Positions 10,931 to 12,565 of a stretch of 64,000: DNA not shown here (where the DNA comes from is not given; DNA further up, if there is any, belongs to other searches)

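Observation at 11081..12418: Class III nucleotide cyclase sandwiched between two different [2Fe-2S] domains (ferredoxin-type and Rieske-type)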

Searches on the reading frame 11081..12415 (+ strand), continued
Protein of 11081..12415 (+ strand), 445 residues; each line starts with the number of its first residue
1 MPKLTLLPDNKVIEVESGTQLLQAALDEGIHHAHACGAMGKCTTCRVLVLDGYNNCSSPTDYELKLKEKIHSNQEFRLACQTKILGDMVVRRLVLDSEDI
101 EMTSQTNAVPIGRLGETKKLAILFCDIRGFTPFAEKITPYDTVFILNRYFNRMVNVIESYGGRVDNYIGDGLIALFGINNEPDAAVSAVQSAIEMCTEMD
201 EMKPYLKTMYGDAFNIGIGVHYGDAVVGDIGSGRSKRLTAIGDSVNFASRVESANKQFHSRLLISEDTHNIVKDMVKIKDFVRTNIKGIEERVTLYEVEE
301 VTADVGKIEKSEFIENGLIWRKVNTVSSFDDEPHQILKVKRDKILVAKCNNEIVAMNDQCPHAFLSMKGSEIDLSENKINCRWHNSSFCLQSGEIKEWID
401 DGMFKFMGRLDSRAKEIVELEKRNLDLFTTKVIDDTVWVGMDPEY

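Call 25: search_protein_families(library=pfam, proteins=[P0121, P0122, P0124, P0129, P0134, P0127, P0184, P0128, P0220, P0125], max_evalue=0.001)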
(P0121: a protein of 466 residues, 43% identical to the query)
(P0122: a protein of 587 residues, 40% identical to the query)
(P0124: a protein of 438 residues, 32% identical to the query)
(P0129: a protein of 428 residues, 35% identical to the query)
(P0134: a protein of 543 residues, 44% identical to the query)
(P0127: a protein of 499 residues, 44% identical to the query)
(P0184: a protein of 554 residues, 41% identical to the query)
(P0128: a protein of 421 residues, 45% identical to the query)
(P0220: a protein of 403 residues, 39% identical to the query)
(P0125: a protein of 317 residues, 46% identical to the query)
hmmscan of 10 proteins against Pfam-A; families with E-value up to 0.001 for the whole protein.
P0121 (466 aa): 3 families
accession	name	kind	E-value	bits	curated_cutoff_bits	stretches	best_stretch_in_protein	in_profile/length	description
PF00211.25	Guanylate_cyc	-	9.5e-21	74.7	21.9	1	118-296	7-179/183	Adenylate and Guanylate cyclase catalytic domain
PF00111.32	Fer2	-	1.3e-09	38.3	21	1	10-84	7-76/77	2Fe-2S iron-sulfur cluster binding domain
PF00355.32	Rieske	-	1.2e-08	35.2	20.3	1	324-425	1-79/88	Rieske [2Fe-2S] domain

P0122 (587 aa): 5 families
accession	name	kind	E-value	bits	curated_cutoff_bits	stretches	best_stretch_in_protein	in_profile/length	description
PF09360.15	zf-CDGSH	-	2.9e-35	120.7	29.5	4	94-118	23-48/48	Iron-binding zinc finger CDGSH type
PF00211.25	Guanylate_cyc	-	3.5e-28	98.9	21.9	1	273-450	6-178/183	Adenylate and Guanylate cyclase catalytic domain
PF00355.32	Rieske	-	2e-16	60.1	20.3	1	478-553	2-77/88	Rieske [2Fe-2S] domain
PF00111.32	Fer2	-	2.7e-09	37.3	21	1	161-241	2-77/77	2Fe-2S iron-sulfur cluster binding domain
PF13806.12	Rieske_2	-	3.8e-07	30.4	27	1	477-552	1-82/104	Rieske-like [2Fe-2S] domain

P0124 (438 aa): 5 families
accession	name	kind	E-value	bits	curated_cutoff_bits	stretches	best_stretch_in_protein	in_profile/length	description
PF00211.25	Guanylate_cyc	-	9.7e-25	87.7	21.9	1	116-296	6-180/183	Adenylate and Guanylate cyclase catalytic domain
PF00355.32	Rieske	-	1.4e-16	60.6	20.3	1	319-396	1-77/88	Rieske [2Fe-2S] domain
PF13806.12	Rieske_2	-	3.8e-08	33.7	27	1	319-435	1-103/104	Rieske-like [2Fe-2S] domain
PF00111.32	Fer2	-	5.4e-08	33.1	21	1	8-84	5-76/77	2Fe-2S iron-sulfur cluster binding domain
PF22543.2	Rieske_4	-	0.00069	20.3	28.4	0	328-394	8-79/119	Soluble Rieske-type ferredoxin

P0129 (428 aa): 6 families
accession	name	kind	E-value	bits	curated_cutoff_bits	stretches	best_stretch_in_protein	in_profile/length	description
PF00211.25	Guanylate_cyc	-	3.2e-19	69.7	21.9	1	113-255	8-146/183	Adenylate and Guanylate cyclase catalytic domain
PF00355.32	Rieske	-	2.4e-16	59.9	20.3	1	312-390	1-78/88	Rieske [2Fe-2S] domain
PF00111.32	Fer2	-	1.1e-11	44.9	21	1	10-83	7-75/77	2Fe-2S iron-sulfur cluster binding domain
PF13806.12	Rieske_2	-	4.7e-08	33.4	27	1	313-424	2-103/104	Rieske-like [2Fe-2S] domain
PF22543.2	Rieske_4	-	0.00018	22.2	28.4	1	335-386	22-76/119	Soluble Rieske-type ferredoxin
PF13510.11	Fer2_4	-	0.00025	21.5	22.8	1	3-64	3-73/82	2Fe-2S iron-sulfur cluster binding domain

P0134 (543 aa): 3 families
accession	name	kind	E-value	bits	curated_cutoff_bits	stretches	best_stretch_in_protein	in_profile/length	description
PF00211.25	Guanylate_cyc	-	4.4e-22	79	21.9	1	112-293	6-179/183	Adenylate and Guanylate cyclase catalytic domain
PF00141.28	peroxidase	-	6.4e-22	78.9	27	1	345-511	31-235/237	Peroxidase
PF00111.32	Fer2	-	2.7e-11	43.7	21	1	8-82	7-76/77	2Fe-2S iron-sulfur cluster binding domain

P0127 (499 aa): 2 families
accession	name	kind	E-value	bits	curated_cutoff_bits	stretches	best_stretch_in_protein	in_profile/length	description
PF00211.25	Guanylate_cyc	-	3.3e-17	63.1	21.9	1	313-492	7-180/183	Adenylate and Guanylate cyclase catalytic domain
PF00111.32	Fer2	-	2.3e-09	37.5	21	1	211-279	14-77/77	2Fe-2S iron-sulfur cluster binding domain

P0184 (554 aa): 2 families
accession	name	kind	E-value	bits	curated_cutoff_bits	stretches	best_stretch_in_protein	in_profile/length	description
PF00211.25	Guanylate_cyc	-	9.2e-21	74.7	21.9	1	359-539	6-180/183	Adenylate and Guanylate cyclase catalytic domain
PF00111.32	Fer2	-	1.4e-09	38.2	21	1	255-329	5-76/77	2Fe-2S iron-sulfur cluster binding domain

P0128 (421 aa): 2 families
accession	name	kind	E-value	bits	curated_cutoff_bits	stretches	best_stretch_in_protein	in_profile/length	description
PF00211.25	Guanylate_cyc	-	1.2e-24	87.4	21.9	1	119-296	6-177/183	Adenylate and Guanylate cyclase catalytic domain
PF00111.32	Fer2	-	6.3e-10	39.3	21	1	11-85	8-77/77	2Fe-2S iron-sulfur cluster binding domain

P0220 (403 aa): 4 families
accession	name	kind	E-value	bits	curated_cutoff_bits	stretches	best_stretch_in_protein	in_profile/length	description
PF00211.25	Guanylate_cyc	-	7.7e-23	81.5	21.9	1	217-392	6-175/183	Adenylate and Guanylate cyclase catalytic domain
PF00355.32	Rieske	-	1.2e-12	48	20.3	1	2-61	20-79/88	Rieske [2Fe-2S] domain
PF00111.32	Fer2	-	5e-11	42.8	21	1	115-191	6-77/77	2Fe-2S iron-sulfur cluster binding domain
PF13806.12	Rieske_2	-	9.5e-09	35.6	27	1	4-95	22-104/104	Rieske-like [2Fe-2S] domain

P0125 (317 aa): 2 families
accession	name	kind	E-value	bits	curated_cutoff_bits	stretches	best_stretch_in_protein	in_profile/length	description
PF00211.25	Guanylate_cyc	-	4.5e-23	82.2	21.9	1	120-297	8-182/183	Adenylate and Guanylate cyclase catalytic domain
PF00111.32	Fer2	-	1.6e-10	41.2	21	1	9-83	7-76/77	2Fe-2S iron-sulfur cluster binding domain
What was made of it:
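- One relative has the Rieske at the N-terminus (P0220, call 25).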

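Call 34: search_protein_families(library=padloc, proteins=[window:11081-12415:+], max_evalue=0.01)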
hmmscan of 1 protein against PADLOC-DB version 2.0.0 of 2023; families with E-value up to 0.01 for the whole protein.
window:11081-12415:+ (445 aa): 12 families
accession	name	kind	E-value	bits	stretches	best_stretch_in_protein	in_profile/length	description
PDLC00734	PycC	-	1e-25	88.7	1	86-276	156-348/374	Pycsar cyclase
PDLC02367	PycC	-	9.5e-18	62.5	1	115-279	39-199/226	-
PDLC02369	PycC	-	3.1e-12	44.6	1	115-304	42-217/248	-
PDLC00765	PycC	-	6e-12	43.4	1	98-277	232-417/477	Pycsar cyclase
PDLC02370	PycC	-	1e-11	42.8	1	123-257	85-225/340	-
PDLC00766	PycC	-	7.2e-11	40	1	119-280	43-203/232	Pycsar cyclase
PDLC02368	PycC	-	1.8e-10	38.8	1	118-278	43-204/234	-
PDLC00764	PycC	-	2.4e-08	31.3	1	122-253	97-236/449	Pycsar cyclase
PDLC02366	PycC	-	2.9e-07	27.8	1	119-257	277-420/486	-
PDLC00763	PycC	-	5.7e-07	27.2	1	117-276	51-211/268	Pycsar cyclase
PDLC00767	PycC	-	5.7e-05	20.6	1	123-223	96-199/337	Pycsar cyclase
PDLC00761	PycC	-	0.00032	17.7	1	123-224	109-213/438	Pycsar cyclase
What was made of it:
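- On Pycsar cyclase (PycC): The PycC model hits (call 34) reflect the shared cyclase fold.
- The PADLOC PycC models give up to 88.7 bits (call 34). The protein hits 12 PADLOC PycC models, the best at E 1e-25 (call 34).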

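Call 39: predict_structure(alignment_id=A2)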
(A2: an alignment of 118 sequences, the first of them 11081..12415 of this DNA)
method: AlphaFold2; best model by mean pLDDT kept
length: 445 residues; sequences in the alignment: 118
mean_pLDDT: 73.3   pTM: 0.58
mean pLDDT of the five models: 73.3, 73.2, 70.5, 70.1, 64.2
residues with pLDDT >= 90: 91; 70-90: 195; 50-70: 91; < 50: 68
segments of 3 or more residues with pLDDT < 50: 33-45, 70-74, 106-114, 231-235, 387-421
pLDDT, mean of each block of 10 residues (from residue 1): 78 88 75 38 51 82 65 55 85 59 47 66 88 73 73 84 78 88 91 92 70 81 79 55 82 82 95 92 79 89 67 83 91 88 85 82 72 65 55 40 32 41 70 91 79
secondary structure, 60 per line:
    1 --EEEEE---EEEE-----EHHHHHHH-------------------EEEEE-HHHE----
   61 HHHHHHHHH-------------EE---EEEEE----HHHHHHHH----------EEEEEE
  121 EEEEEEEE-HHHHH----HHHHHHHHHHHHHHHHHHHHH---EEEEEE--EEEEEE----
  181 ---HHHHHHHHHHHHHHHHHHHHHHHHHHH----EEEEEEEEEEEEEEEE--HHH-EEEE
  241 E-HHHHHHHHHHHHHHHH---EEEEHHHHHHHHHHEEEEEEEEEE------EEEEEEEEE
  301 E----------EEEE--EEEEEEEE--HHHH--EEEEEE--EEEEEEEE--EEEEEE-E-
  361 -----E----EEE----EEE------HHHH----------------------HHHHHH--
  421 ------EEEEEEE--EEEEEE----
elements in order: E3-7 E11-14 H21-27 E47-51 H61-69 E88-92 H97-104 E115-128 H130-134 H139-159 E163-168 E171-176 H184-210 E215-230 E237-241 H243-258 E262-265 H266-275 E276-285 E292-301 E312-315 E318-325 H328-331 E334-339 E342-349 E352-357 E371-373 E378-380 H387-390 H413-418 E427-433 E436-441
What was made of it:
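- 11366..11422 (+): Short Fer2-to-cyclase linker (aa 96-114) with the conserved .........(I) motif at its start; no long helical transducer. AF2 predicts only an 8-residue helix (97-104) followed by coil (call 39).
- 12239..12355 (+): Family-specific insertion of about 39 residues after Rieske box II (aa 387-425), containing invariant W398 and A414. AF2 gives pLDDT 32-41 here (call 39).
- The model's pTM is only 0.58 (call 39). The AF2 cluster loops have low confidence without cofactor (call 39). No coiled-coil or transducer helix is predicted between Fer2 and the cyclase domain (call 39).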

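Call 48: fold_search(model_id=the predicted structure, library=pdb)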
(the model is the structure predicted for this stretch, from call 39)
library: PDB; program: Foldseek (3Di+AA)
matches with E <= 10: 901; with E <= 0.001: 199
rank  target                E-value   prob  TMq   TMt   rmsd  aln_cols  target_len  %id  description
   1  2w01_B                1.1e-16  1.00  0.40  0.88   1.8       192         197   31  Crystal structure of the guanylyl cyclase Cya2 (released 2008-09-30)
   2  2w01_C                3.4e-16  1.00  0.39  0.85   1.9       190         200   32  Crystal structure of the guanylyl cyclase Cya2 (released 2008-09-30)
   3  2w01_D                9.3e-16  1.00  0.40  0.87   2.2       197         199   30  Crystal structure of the guanylyl cyclase Cya2 (released 2008-09-30)
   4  3r5g_A                9.9e-16  1.00  0.40  0.87   2.8       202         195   30  Crystal structure of the adenylyl cyclase CyaB from P. aeruginosa (released 2012-01-11)
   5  3r5g_B                1.1e-15  1.00  0.40  0.87   2.2       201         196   32  Crystal structure of the adenylyl cyclase CyaB from P. aeruginosa (released 2012-01-11)
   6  6fht_B                1.4e-15  1.00  0.39  0.24   6.2       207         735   30  Crystal structure of an artificial phytochrome regulated adenylate/guanylate cyclase in its dark adapted Pr form (released 2018-04-18)
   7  6fht_A                2.2e-15  1.00  0.39  0.24   7.1       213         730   29  Crystal structure of an artificial phytochrome regulated adenylate/guanylate cyclase in its dark adapted Pr form (released 2018-04-18)
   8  2w01_A                3.2e-15  1.00  0.40  0.86   1.9       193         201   31  Crystal structure of the guanylyl cyclase Cya2 (released 2008-09-30)
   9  8qfi                  6.8e-15  1.00  0.38  0.50  18.4       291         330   20  Room temperature crystal structure of the Photoactivated Adenylate Cyclase OaPAC after blue light excitation at 1.8 us d (released 2023-11-01)
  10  1wc1_B                1.0e-14  1.00  0.38  0.85   2.0       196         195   26  Soluble adenylyl cyclase CyaC from S. platensis in complex with Rp- ATPalphaS (released 2004-12-20)
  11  1wc1_C                1.0e-14  1.00  0.38  0.86   2.3       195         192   26  Soluble adenylyl cyclase CyaC from S. platensis in complex with Rp- ATPalphaS (released 2004-12-20)
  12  1wc0_B                1.3e-14  1.00  0.38  0.82   2.6       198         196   26  Soluble adenylyl cyclase CyaC from S. platensis in complex with alpha, beta-methylene-ATP (released 2004-12-20)
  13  1wc1_A                1.4e-14  1.00  0.38  0.84   2.3       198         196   26  Soluble adenylyl cyclase CyaC from S. platensis in complex with Rp- ATPalphaS (released 2004-12-20)
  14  8qfg                  2.1e-14  1.00  0.38  0.50  17.6       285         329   21  Cryogenic crystal structure of the Photoactivated Adenylate Cyclase OaPAC after 5 seconds of blue light illumination (released 2023-11-01)
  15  1wc0_A                2.8e-14  1.00  0.38  0.82   2.2       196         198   26  Soluble adenylyl cyclase CyaC from S. platensis in complex with alpha, beta-methylene-ATP (released 2004-12-20)
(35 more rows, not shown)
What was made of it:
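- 11423..11980 (+): Class III (IIIb-like) cyclase homology domain (aa 115-300). Metal Asp: D126 11456-11458 and D170 11588-11590. Specificity pair: N166 11576-11578 and T239 11795-11797. Transition-state residues: N246 11816-11818 and R250 11828-11830. The model superposes on Cya2 with TM 0.88 and rmsd 1.8 A (call 48).
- On Class III nucleotidyl cyclase (Pfam PF00211): Foldseek gives TM 0.88 and rmsd 1.8 A to Cya2 (call 48).
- Catalytic fold: the domain models onto class IIIb structures, Cya2 with TM 0.88 and rmsd 1.8 A, plus CyaB and CyaC (call 48).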

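Call 50: find_encoding_contigs(protein=window:11081-12415:+, flank=3000, max_places=4)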
Protein window:11081-12415:+ (445 aa): 24 contigs read that carry it; 1 place shown.
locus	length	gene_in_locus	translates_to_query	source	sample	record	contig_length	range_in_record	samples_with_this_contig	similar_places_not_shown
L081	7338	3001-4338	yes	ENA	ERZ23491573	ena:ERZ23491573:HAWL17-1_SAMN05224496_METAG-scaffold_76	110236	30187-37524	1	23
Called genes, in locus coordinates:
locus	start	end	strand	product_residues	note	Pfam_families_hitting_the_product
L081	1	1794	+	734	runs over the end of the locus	PF04371:PAD_porph, PF18962:Por_Secre_tail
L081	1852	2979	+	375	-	PF18962:Por_Secre_tail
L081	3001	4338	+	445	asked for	PF00111:Fer2, PF00211:Guanylate_cyc, PF00355:Rieske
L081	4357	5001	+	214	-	-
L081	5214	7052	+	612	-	PF00999:Na_H_Exchanger, PF02254:TrkA_N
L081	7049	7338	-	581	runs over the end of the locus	PF03255:ACCA, PF01039:Carboxyl_trans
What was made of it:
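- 11081..12418 (+): Whole gene: 445-aa Fer2 - class III cyclase - Rieske protein (stop codon included). The exact protein is found on independent contigs (call 50).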

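Call 56: list_cluster_members(proteins=[P0121, P0122, P0123, P0124, P0129, P0131, P0140, P0220, P0134, P0127])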
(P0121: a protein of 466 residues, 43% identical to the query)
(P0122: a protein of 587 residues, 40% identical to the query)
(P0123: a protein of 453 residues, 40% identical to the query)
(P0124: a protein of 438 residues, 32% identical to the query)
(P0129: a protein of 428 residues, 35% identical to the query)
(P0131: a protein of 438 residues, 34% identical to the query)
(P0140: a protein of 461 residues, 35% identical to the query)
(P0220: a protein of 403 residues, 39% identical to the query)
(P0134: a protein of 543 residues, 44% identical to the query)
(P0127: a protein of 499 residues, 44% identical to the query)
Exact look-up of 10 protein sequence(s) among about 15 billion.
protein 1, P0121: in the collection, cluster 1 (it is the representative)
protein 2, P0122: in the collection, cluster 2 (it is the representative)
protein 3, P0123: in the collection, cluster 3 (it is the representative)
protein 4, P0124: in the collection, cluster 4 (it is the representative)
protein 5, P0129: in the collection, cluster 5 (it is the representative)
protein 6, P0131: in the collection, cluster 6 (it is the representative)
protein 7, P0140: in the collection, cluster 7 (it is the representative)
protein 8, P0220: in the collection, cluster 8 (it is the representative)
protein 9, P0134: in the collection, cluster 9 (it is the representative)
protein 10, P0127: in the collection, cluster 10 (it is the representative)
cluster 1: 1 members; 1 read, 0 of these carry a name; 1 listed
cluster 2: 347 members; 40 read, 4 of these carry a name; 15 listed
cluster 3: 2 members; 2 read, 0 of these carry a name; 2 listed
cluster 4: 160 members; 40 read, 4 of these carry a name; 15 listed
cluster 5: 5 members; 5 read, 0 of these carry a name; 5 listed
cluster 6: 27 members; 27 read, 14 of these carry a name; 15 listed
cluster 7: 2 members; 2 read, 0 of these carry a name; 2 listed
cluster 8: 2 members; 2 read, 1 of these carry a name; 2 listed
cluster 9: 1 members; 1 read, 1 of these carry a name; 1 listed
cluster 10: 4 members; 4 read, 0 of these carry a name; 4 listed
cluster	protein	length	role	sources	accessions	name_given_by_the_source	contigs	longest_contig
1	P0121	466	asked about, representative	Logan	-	-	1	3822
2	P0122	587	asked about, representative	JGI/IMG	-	class 3 adenylate cyclase/CDGSH-type Zn-finger protein/nitrite ...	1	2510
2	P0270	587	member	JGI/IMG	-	class 3 adenylate cyclase/CDGSH-type Zn-finger protein/nitrite ...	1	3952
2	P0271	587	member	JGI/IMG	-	class 3 adenylate cyclase/CDGSH-type Zn-finger protein/nitrite ...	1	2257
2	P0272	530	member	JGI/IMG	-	class 3 adenylate cyclase/nitrite reductase/ring-hydroxylating ferredoxin ...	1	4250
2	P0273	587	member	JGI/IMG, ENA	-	-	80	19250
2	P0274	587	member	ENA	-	-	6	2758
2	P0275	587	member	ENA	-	-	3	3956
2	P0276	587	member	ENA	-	-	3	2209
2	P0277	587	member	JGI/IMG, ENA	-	-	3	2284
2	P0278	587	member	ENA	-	-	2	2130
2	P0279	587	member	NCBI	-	-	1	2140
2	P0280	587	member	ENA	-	-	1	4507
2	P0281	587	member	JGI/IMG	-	-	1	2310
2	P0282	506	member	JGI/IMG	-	-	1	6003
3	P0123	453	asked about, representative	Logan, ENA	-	-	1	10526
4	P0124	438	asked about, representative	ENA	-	-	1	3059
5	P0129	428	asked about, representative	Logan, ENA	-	-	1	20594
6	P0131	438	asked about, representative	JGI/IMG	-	class 3 adenylate cyclase/nitrite reductase/ring-hydroxylating ferredoxin subunit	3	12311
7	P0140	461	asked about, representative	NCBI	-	-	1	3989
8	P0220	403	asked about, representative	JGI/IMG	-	adenylate cyclase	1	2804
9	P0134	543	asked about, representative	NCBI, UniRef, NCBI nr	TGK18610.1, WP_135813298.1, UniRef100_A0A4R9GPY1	guanylate cyclase [Leptospira fluminis] | Guanylate cyclase n=1 Tax=Leptospira fluminis TaxID=2484979 RepID=A0A4R9GPY1_9LEPT | peroxidase family protein [Leptospira fluminis]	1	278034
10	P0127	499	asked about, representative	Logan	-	-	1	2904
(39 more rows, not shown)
